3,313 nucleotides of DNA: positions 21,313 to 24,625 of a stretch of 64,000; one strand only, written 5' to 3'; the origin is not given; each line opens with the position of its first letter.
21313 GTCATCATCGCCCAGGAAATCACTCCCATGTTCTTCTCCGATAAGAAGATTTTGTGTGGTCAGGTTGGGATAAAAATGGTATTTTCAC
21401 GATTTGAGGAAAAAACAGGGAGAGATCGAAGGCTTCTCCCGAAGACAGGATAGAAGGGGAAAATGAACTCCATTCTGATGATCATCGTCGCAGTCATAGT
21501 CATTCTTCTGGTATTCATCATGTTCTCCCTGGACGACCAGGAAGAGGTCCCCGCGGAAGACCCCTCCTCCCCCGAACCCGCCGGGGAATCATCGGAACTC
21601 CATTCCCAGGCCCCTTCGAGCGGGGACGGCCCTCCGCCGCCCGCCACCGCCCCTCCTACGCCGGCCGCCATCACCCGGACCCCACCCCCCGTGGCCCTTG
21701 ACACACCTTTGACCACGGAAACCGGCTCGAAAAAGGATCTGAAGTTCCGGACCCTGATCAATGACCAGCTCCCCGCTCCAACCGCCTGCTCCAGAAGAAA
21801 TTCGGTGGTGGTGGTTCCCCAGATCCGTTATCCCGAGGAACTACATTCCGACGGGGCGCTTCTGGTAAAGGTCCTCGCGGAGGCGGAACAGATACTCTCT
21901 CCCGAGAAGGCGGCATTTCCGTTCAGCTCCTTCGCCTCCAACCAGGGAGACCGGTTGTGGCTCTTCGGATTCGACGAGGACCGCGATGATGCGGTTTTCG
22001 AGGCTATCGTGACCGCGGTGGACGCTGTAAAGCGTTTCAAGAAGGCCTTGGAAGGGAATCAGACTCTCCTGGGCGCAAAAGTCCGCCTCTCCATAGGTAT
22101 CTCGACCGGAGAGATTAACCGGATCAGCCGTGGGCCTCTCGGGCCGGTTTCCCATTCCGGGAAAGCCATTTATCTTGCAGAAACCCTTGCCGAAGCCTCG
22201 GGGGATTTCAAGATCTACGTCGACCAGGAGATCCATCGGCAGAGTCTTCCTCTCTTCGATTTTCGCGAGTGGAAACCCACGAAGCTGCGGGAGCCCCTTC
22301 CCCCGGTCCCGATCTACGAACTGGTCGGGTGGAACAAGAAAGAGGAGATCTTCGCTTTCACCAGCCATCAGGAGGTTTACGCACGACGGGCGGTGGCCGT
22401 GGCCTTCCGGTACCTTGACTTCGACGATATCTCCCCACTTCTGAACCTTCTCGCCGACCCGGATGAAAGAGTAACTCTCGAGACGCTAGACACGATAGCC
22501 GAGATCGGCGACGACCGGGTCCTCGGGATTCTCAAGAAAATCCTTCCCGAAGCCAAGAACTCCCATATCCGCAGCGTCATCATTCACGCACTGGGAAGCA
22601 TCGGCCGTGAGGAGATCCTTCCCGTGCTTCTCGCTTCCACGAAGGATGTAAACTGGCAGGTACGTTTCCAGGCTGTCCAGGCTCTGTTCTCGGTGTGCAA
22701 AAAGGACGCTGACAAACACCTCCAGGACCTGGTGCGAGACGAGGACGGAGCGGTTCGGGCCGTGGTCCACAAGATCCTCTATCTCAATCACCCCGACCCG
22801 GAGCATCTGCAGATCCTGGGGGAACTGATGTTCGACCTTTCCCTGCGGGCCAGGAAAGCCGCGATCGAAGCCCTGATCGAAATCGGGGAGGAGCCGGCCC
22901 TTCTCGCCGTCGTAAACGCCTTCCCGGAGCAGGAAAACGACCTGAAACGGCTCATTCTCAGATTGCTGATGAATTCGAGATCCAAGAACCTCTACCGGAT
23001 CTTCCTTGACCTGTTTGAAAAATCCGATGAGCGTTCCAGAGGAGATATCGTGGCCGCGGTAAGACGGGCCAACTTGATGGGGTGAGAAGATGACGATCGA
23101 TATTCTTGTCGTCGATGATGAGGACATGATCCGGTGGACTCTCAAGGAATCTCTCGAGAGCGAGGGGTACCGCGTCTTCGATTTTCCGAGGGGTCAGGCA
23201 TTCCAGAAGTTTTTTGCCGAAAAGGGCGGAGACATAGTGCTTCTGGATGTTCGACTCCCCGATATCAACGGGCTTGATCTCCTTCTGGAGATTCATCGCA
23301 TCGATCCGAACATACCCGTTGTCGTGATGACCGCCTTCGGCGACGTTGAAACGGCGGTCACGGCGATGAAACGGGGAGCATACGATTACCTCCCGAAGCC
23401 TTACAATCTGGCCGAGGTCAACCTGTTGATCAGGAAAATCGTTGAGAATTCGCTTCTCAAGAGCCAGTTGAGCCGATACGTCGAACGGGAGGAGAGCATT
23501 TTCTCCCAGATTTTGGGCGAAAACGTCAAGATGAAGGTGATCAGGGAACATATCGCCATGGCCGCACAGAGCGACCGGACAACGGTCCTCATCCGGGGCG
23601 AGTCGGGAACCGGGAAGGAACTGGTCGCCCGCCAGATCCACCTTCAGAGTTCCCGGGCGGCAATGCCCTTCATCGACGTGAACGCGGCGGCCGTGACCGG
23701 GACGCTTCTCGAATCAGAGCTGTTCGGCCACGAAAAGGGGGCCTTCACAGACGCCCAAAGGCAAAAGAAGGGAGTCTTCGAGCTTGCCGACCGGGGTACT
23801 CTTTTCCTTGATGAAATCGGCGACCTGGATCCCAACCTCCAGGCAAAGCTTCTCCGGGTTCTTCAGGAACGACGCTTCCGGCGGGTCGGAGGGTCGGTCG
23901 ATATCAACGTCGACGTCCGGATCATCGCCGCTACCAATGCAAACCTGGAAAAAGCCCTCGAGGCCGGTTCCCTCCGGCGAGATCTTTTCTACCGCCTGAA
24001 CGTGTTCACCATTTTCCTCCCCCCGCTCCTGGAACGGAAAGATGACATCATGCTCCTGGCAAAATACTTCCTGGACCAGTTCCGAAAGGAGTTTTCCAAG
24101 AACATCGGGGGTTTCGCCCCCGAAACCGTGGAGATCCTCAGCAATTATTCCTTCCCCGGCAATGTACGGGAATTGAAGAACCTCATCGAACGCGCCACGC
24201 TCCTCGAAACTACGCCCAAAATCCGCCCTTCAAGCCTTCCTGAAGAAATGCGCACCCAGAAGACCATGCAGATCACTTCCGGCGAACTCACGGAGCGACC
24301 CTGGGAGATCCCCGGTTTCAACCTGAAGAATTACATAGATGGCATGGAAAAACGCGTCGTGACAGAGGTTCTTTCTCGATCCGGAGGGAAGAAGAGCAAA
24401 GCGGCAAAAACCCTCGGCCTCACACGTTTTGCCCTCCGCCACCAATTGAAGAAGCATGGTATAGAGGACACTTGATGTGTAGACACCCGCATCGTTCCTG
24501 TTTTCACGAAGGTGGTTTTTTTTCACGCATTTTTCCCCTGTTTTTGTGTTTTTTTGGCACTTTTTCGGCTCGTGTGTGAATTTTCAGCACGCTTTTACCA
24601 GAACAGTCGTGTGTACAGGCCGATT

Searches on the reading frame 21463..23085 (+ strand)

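Call 83: search_protein_families(library=pfam, proteins=[window:21463-23085:+], max_evalue=0.0001)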
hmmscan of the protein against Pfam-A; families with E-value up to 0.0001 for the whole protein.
window:21463-23085:+ (540 aa): 2 families
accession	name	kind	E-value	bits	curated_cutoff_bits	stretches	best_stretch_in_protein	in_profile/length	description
PF13646.12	HEAT_2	-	5e-32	110.5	27.7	4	323-408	1-87/88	HEAT repeats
PF02985.28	HEAT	-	1.4e-09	37.7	23.5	0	385-413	1-29/31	HEAT repeat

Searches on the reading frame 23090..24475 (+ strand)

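Call 10: search_protein_families(library=pfam, proteins=[window:23090-24475:+], max_evalue=0.001)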
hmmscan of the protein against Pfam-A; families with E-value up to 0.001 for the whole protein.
window:23090-24475:+ (461 aa): 9 families
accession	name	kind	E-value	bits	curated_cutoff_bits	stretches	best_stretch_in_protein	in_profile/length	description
PF00158.32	Sigma54_activat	-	1.3e-67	227.2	20.2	1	141-308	1-167/168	Sigma-54 interaction domain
PF00072.30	Response_reg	-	2.9e-27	95.5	30.2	1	5-110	1-106/111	Response regulator receiver domain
PF25601.1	AAA_lid_14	-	2.9e-25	88.3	27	1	315-394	2-81/87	AAA+ ATPase lid domain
PF14532.12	Sigma54_activ_2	-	8.7e-19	68.6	25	1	142-313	1-138/138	Sigma-54 interaction domain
PF02954.25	HTH_8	-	6e-08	32.7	22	1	419-455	5-41/42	Bacterial regulatory protein, Fis family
PF07728.20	AAA_5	-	7.1e-07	29.7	22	1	166-285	2-124/139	AAA domain (dynein-related subfamily)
PF00004.35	AAA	-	4.2e-05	24.5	21.2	1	166-288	1-116/131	ATPase family associated with various cellular activities (AAA)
PF01078.27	Mg_chelatase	-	0.00012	22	20.3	0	223-284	95-158/207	Magnesium chelatase, subunit ChlI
PF07724.20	AAA_2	-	0.00016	22.2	27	1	165-293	5-134/166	AAA domain (Cdc48 subfamily)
